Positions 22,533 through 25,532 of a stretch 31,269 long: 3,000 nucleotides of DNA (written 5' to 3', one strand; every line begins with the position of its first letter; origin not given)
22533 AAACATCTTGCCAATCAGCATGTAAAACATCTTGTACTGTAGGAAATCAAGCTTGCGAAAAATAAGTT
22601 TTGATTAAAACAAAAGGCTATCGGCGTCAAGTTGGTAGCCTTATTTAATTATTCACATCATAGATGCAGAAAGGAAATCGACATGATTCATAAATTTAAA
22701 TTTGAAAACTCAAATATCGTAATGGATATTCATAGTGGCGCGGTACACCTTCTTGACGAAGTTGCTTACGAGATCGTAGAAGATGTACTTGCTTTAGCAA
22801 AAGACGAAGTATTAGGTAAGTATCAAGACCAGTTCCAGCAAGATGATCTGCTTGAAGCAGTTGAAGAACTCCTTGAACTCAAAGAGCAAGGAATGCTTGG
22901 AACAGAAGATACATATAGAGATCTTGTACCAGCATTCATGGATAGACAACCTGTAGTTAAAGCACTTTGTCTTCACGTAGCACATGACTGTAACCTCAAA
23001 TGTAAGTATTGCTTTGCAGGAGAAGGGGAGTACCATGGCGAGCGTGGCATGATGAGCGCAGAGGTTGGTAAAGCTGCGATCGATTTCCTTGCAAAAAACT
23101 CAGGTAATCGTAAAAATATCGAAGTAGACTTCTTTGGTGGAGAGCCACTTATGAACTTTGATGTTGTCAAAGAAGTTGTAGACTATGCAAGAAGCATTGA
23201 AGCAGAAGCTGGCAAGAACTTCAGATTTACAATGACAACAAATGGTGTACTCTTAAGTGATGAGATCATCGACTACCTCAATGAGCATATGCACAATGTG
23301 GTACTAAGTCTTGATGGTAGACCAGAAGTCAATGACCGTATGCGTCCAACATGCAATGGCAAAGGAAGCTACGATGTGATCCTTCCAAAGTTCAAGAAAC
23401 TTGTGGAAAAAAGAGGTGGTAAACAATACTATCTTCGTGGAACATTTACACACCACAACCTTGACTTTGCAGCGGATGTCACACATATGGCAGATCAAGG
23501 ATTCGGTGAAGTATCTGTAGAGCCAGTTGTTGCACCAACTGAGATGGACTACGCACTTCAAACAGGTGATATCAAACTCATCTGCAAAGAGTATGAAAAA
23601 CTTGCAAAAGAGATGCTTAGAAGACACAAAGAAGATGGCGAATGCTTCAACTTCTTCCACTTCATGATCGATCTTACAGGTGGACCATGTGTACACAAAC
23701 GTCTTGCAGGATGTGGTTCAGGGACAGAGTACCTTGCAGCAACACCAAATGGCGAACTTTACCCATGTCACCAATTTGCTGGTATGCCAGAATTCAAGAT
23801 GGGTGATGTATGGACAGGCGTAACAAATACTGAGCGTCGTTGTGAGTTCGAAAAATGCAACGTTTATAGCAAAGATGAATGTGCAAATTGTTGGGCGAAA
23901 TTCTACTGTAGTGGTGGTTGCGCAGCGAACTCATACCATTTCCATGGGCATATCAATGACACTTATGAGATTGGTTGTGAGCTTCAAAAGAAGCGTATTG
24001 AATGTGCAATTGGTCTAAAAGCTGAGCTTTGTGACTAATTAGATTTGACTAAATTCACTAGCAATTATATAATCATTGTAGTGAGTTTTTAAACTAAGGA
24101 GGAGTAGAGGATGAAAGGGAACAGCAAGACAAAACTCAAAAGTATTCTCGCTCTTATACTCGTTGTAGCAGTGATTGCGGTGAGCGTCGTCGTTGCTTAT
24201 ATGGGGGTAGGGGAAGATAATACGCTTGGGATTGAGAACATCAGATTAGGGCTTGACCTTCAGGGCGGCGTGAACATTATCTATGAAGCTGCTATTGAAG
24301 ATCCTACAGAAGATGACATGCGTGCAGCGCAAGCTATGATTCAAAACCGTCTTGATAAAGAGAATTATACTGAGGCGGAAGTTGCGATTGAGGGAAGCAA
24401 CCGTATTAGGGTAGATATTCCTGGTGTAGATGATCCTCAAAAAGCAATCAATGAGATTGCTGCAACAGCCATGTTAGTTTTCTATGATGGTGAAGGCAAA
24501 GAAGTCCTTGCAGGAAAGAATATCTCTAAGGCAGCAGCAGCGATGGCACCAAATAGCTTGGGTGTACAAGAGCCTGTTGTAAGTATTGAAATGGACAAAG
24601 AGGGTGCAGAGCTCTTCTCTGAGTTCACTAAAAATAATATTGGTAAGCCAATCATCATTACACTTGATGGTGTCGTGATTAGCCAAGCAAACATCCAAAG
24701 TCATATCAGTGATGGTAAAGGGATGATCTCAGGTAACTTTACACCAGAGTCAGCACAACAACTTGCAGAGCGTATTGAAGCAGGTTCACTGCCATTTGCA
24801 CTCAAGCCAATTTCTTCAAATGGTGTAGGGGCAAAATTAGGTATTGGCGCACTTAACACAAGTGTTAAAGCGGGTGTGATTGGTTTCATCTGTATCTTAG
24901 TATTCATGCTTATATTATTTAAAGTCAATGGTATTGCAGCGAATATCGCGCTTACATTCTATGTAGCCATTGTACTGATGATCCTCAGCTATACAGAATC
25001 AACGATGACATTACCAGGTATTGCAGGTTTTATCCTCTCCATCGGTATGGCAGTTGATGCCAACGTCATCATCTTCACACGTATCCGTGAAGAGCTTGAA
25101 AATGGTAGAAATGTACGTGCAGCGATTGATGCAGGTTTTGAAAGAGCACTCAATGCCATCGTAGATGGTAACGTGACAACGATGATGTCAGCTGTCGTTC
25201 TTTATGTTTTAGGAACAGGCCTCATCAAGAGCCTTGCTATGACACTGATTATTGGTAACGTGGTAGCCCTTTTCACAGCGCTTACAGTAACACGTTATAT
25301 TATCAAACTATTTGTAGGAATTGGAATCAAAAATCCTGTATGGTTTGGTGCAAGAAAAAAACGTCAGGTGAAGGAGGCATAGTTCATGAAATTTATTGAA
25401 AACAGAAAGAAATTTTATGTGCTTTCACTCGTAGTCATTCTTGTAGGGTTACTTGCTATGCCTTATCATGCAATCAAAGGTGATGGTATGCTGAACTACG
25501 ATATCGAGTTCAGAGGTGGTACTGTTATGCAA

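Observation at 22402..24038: Unannotated 45-codon SCIFF ranthipeptide gene plus CteB-like radical SAM/SPASM maturase directly upstream of secDF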

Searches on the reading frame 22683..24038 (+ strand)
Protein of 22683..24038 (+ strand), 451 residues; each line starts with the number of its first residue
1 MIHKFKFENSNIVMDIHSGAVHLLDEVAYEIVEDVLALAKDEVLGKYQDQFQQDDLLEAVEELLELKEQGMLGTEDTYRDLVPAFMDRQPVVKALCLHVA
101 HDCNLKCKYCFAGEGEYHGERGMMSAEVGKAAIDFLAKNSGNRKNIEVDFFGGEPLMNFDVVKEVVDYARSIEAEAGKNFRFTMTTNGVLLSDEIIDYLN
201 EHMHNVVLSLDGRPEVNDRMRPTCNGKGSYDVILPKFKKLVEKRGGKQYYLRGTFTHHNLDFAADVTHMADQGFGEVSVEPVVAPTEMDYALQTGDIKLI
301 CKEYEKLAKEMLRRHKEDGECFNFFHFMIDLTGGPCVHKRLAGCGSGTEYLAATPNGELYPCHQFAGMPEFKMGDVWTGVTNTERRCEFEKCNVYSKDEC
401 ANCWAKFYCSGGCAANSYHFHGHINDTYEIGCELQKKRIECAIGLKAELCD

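Call 3: search_protein_families(library=ncbifam, proteins=[window:22683-24038:+], max_evalue=0.01)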
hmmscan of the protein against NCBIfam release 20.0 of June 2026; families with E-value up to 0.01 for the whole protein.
window:22683-24038:+ (451 aa): 74 families (the best 25 are shown)
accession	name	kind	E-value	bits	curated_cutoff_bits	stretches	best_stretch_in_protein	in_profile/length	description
TIGR03974.1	rSAM_six_Cys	equivalog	2.2e-217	722.3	425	1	2-447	1-450/451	thioether cross-link-forming SCIFF peptide maturase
NF040492.1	not_ScfB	exception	1.2e-179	597.9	855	1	2-447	4-449/450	ScfB-related radical SAM/SPASM orphan maturase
TIGR03906.1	quino_hemo_SAM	equivalog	3.2e-84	283.2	453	1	2-443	3-444/467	quinohemoprotein amine dehydrogenase maturation protein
NF047865.1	rSAM_PapB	equivalog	1.1e-83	281.3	340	1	92-425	2-328/330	PapB family radical SAM/SPASM ranthipeptide maturase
TIGR04064.1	rSAM_nif11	equivalog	7.6e-80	268.9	518.7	1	3-449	5-436/459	nif11-like peptide radical SAM maturase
TIGR04068.1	rSAM_ocin_clost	equivalog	1.6e-50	172.3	500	2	1-243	1-235/462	Cys-rich peptide radical SAM maturase CcpM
NF035951.1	rSAM_RumMC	equivalog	5.3e-37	127.6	720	2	5-247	20-266/510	RumMC family radical SAM sactipeptide maturase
TIGR04280.1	geopep_mat_rSAM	hypoth_equivalog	7.9e-37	127.2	400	2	91-241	83-231/428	geopeptide radical SAM maturase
NF038107.1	rSAM_NF038107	equivalog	2.1e-36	125.7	600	1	98-420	90-407/444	Cys-every-fifth radical SAM/SPASM peptide maturase CefB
TIGR04463.1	rSAM_vs_C_rich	equivalog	1.2e-35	123.2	525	1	26-437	12-418/438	TIGR04463 family radical SAM/SPASM RiPP maturase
TIGR04115.1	rSAM_Cxxx_rpt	equivalog_domain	2.6e-35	122.6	350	1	93-440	2-354/359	radical SAM peptide maturase, CXXX-repeat target family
TIGR03942.1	sulfatase_rSAM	equivalog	8.5e-32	110.6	349.45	1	99-423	7-334/363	anaerobic sulfatase maturase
TIGR03978.1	rSAM_paired_1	equivalog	9.7e-32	110.3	370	1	99-426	89-429/466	His-Xaa-Ser system radical SAM maturase HxsB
TIGR04163.1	rSAM_cobopep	equivalog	1.8e-31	109.3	375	1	94-447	65-420/428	peptide-modifying radical SAM enzyme CbpB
NF041298.1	rSAM_mat_DynA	equivalog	7.7e-31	107.3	450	1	100-427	8-335/356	dynobactin maturation radical SAM/SPASM protein DynA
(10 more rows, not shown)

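Call 4: search_protein_families(library=pfam, proteins=[window:22683-24038:+], max_evalue=0.01)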
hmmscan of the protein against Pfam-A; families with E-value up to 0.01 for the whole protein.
window:22683-24038:+ (451 aa): 3 families
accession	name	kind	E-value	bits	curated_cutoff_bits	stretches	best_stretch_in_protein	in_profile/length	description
PF04055.27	Radical_SAM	-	3.2e-16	60.4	29.5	1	101-243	5-139/166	Radical SAM superfamily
PF13353.11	Fer4_12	-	1.2e-13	51.9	22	1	96-230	8-132/137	4Fe-4S single cluster domain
PF13186.11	SPASM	-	0.0037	18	21.5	1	344-404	1-67/67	Iron-sulfur cluster-binding domain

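Call 7: search_solved_structures(query=window:22683-24038:+, show_alignments=1)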
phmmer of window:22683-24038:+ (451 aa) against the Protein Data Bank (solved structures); distinct sequences matched with E-value up to 0.001: 7.
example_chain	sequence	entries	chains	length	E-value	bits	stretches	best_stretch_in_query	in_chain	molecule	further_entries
5wgg_A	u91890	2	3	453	2.2e-181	606.7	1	1-448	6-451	Radical SAM domain protein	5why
8vpo_A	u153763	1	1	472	7.5e-15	57.7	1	15-439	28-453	Radical SAM core domain-containing protein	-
9gm3_A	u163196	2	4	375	9.9e-11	44.2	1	89-238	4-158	ChlB radical SAM domain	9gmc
4k37_A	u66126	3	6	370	9.8e-10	40.9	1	94-414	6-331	Anaerobic sulfatase-maturating enzyme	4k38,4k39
4k36_A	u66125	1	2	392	1.4e-09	40.4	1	94-414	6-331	Anaerobic sulfatase-maturating enzyme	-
6efn_A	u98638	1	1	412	0.00024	23.1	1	95-313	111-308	Sporulation killing factor maturation protein SkfB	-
3rf9_A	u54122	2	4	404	0.00038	22.5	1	94-271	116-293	Ribosomal RNA large subunit methyltransferase N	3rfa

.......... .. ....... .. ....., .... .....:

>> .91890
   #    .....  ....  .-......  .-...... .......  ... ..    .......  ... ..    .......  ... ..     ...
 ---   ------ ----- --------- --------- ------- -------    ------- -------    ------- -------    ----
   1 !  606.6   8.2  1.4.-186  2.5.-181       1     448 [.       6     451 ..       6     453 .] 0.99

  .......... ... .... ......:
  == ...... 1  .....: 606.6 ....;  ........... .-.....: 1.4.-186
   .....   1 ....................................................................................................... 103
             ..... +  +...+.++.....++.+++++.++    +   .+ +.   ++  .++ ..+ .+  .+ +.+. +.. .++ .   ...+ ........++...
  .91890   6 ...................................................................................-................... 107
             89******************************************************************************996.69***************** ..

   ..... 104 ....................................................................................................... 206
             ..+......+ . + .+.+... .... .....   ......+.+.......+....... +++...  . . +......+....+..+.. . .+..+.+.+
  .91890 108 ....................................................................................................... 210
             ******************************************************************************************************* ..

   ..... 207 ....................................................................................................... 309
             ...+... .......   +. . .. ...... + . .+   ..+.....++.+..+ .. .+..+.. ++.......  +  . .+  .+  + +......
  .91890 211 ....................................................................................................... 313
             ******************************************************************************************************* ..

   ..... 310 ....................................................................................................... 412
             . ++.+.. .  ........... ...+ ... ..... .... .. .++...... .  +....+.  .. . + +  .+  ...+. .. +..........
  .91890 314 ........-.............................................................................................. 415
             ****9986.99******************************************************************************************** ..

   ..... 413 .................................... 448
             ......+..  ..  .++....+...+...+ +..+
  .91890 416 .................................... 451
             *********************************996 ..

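Call 9: find_related_loci(query=window:22683-24038:+, collection=genome_contigs, flank=6000)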
Query window:22683-24038:+ (451 aa) in genome_contigs; peptide patterns used: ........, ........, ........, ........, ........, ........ (x = any residue, [..] = any of these).
420 stretches matched a pattern; 395 encode a relative of the query (tblastn E <= 1e-3); the best 80 are kept; 80 distinct loci.
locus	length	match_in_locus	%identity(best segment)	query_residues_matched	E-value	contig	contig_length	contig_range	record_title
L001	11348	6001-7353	94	1-451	0e+0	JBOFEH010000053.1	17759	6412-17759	MAG: Cellulosilyticaceae bacterium isolate WFFMC_MAG_129 k139_367768_flag=1_multi=6.8427_len=17759, whole genome shotgun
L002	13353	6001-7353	83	1-451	0e+0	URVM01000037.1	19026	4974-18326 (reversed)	uncultured Clostridiales bacterium isolate UMGS1389 genome assembly, contig: NODE_477_length_19026_cov_24.008434, whole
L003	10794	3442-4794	84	1-451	0e+0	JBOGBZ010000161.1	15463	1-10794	MAG: Cellulosilyticaceae bacterium isolate WFFMC_MAG_409 k139_255070_flag=0_multi=7.9909_len=15463, whole genome shotgun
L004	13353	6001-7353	80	1-451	0e+0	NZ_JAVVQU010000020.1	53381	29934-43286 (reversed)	MAG: Niameybacter sp. isolate CGS10Y1-bin67 NODE_635_length_53381_cov_23.253647, whole genome shotgun sequence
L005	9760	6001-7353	79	1-451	0e+0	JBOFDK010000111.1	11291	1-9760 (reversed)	MAG: Cellulosilyticaceae bacterium isolate WFFMC_MAG_152 k139_5059756_flag=0_multi=7.9874_len=11291, whole genome shotgu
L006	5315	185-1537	80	1-451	0e+0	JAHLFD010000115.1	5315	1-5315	MAG: Candidatus Niameybacter stercoravium isolate 2467 B5M64__C77364_L5315, whole genome shotgun sequence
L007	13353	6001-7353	80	1-451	0e+0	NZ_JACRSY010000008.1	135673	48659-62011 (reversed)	Zhenhengia yiwuensis strain NSJ-12 CP_SP_D3_27_ctg008, whole genome shotgun sequence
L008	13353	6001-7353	82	1-451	0e+0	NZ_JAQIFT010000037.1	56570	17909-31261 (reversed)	Holtiella tumoricola strain CC70A CC70.00037, whole genome shotgun sequence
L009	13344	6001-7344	77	1-448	0e+0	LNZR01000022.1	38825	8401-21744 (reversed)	MAG: Epulopiscium sp. Nele67-Bin005 Nele67M_MBin00229, whole genome shotgun sequence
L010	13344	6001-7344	77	1-449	0e+0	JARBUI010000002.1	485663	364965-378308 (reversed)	MAG: Clostridia bacterium isolate L_E1_T20_C_bin.58 scaffold_39, whole genome shotgun sequence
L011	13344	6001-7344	74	1-448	0e+0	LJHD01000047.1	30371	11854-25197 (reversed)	Candidatus Epulonipiscium fishelsonii isolate SCG-D08WGA-EpuloA1 SCGD08WGA_140, whole genome shotgun sequence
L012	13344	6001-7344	74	1-448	0e+0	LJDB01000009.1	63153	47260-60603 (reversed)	Candidatus Epulonipiscium fishelsonii isolate SCG-B11WGA-EpuloA1 SCGB11WGA_106, whole genome shotgun sequence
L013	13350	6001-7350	75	1-451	0e+0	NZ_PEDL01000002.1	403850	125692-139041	Sporanaerobium hydrogeniformans strain XHS1971 NODE_2_length_403850_cov_106.934, whole genome shotgun sequence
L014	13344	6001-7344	76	1-449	0e+0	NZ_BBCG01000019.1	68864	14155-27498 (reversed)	Cellulosilyticum ruminicola JCM 14822, whole genome shotgun sequence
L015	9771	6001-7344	76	1-449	0e+0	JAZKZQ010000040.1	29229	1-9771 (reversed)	MAG: Cellulosilyticum sp. isolate T1900045086_TC20190080.MAGScoT_cleanbin_000033 SGB_4686_k141_178365, whole genome shot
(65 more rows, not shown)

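Call 29: find_homologous_proteins(query=window:22683-24038:+, max_evalue=1e-50)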
Query window:22683-24038:+ (451 aa): 8000 proteins with E <= 1e-50 among 8000 candidates; the best 120 are listed.
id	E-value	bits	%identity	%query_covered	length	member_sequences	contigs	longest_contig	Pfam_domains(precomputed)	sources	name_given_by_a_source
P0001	0.0e+0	1063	100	100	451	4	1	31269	PF04055.28,PF13353.12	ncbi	ncbi:MAG: thioether cross-link-forming SCIFF peptide maturase [Cellulosilyticaceae bacterium]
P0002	2.6e-272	921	84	100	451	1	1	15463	PF04055.28,PF13353.12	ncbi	ncbi:MAG: thioether cross-link-forming SCIFF peptide maturase [Cellulosilyticaceae bacterium]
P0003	2.7e-271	918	84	100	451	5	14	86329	PF04055.28,PF13353.12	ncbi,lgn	ncbi:MAG: thioether cross-link-forming SCIFF peptide maturase [Cellulosilyticaceae bacterium]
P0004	7.6e-271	917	84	100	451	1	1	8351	PF04055.28,PF13353.12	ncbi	ncbi:MAG: thioether cross-link-forming SCIFF peptide maturase [Cellulosilyticaceae bacterium]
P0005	6.9e-267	904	82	100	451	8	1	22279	PF04055.28,PF13353.12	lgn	-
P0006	2.2e-266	902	84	100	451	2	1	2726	PF04055.28,PF13353.12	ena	-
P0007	1.1e-265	900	82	100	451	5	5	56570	PF04055.28,PF13353.12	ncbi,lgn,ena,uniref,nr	ncbi:thioether cross-link-forming SCIFF peptide maturase [Niameybacter massiliensis]|uniref:Thioethe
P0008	1.4e-263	893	83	100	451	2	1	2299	PF04055.28,PF13353.12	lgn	-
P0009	2.8e-263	892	83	100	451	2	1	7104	PF04055.28,PF13353.12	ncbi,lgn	-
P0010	4.8e-260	881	80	100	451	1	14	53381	PF04055.28,PF13353.12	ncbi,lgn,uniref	ncbi:MAG: thioether cross-link-forming SCIFF peptide maturase [Niameybacter sp.]|uniref:thioether cr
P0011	7.7e-260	880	83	100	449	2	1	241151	PF04055.28,PF13353.12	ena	-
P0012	2.2e-259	879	82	100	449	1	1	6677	PF04055.28,PF13353.12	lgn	-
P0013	8.7e-259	877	80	100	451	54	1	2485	PF04055.28,PF13353.12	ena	-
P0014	1.3e-256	870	82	100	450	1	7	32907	PF04055.28,PF13353.12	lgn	-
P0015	5.0e-256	868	80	100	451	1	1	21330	PF04055.28,PF13353.12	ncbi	-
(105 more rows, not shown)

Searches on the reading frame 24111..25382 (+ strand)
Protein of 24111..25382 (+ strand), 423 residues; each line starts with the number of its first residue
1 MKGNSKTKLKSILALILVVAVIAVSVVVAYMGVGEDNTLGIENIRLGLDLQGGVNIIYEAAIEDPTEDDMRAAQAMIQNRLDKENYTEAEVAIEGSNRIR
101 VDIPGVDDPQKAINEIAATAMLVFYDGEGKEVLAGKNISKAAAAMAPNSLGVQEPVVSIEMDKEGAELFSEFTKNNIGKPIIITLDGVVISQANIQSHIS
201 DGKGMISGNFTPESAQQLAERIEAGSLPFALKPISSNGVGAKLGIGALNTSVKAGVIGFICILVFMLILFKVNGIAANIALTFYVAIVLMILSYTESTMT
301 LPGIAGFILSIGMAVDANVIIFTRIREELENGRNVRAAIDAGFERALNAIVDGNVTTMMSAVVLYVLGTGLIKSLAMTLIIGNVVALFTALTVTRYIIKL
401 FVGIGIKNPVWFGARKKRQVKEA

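Call 3: search_protein_families(library=ncbifam, proteins=[window:24111-25382:+], max_evalue=0.01)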
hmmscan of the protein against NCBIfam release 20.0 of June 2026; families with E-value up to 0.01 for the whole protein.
window:24111-25382:+ (423 aa): 25 families
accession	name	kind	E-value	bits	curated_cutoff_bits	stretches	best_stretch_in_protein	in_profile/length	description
NF009583.0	PRK13024.1-3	subfamily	4.4e-105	352.4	721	2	128-402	160-432/755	protein translocase subunit SecDF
TIGR01129.1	secD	equivalog_domain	2.1e-100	336.7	244.4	2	130-398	132-397/397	protein translocase subunit SecD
NF009585.0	PRK13024.1-5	equivalog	5.3e-82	276.3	1037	2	129-401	379-647/993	protein translocase subunit SecDF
NF009581.0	PRK13024.1-1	equivalog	7.7e-79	265.7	1058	1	12-419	7-430/752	protein translocase subunit SecDF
NF011315.0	PRK14726.1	equivalog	1.6e-77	261.4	1249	1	130-402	256-525/855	protein translocase subunit SecDF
NF009584.0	PRK13024.1-4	equivalog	1.1e-74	252.2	1171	2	189-420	196-432/759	protein translocase subunit SecDF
NF009545.0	PRK12933.1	equivalog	3.3e-66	224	728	3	130-404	313-596/604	protein translocase subunit SecD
TIGR00916.1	2A0604s01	subfamily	6.3e-63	212.5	148.6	1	162-391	2-231/231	SecD/SecF family protein translocase subunit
NF009580.0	PRK13023.1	equivalog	2.6e-50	171.5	1153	2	130-402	179-448/775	protein translocase subunit SecDF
NF009582.0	PRK13024.1-2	equivalog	1.9e-43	148.6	723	1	184-407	270-493/859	protein translocase subunit SecDF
NF009540.0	PRK12911.1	equivalog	2.1e-41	141.3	1878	1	176-402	837-1062/1403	bifunctional preprotein translocase subunit SecD/SecF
NF006218.0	PRK08343.1-4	subfamily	3.8e-33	114.9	383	1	10-400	8-387/392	preprotein translocase subunit SecD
NF046001.1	SecDF_plasm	equivalog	5e-25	87.7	500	2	175-417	273-521/878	protein translocase subunit SecDF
TIGR00966.2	transloc_SecF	equivalog_domain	7.1e-24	84.8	160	2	211-397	90-275/279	protein translocase subunit SecF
NF006216.0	PRK08343.1-2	equivalog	9.7e-20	70.8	519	2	214-401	311-501/506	preprotein translocase subunit SecD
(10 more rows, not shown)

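Call 4: search_protein_families(library=pfam, proteins=[window:24111-25382:+], max_evalue=0.01)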
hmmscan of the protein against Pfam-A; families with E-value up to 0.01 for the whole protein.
window:24111-25382:+ (423 aa): 4 families
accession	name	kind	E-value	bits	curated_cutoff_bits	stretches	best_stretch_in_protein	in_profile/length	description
PF22599.2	SecDF_P1_head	-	8.1e-27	93.8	27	1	130-228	18-113/114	SecDF, P1 head subdomain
PF02355.23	SecD_SecF_C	-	5.7e-16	58.9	20.5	1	233-398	15-183/189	Protein export membrane protein SecD/SecF, C-terminal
PF21760.3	SecD_1st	-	1.2e-15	57.1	27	1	71-126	2-57/60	Protein translocase subunit SecDF, P1 domain, N-terminal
PF03176.21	MMPL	-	2.7e-08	33.6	20.5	1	265-400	169-301/333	MMPL family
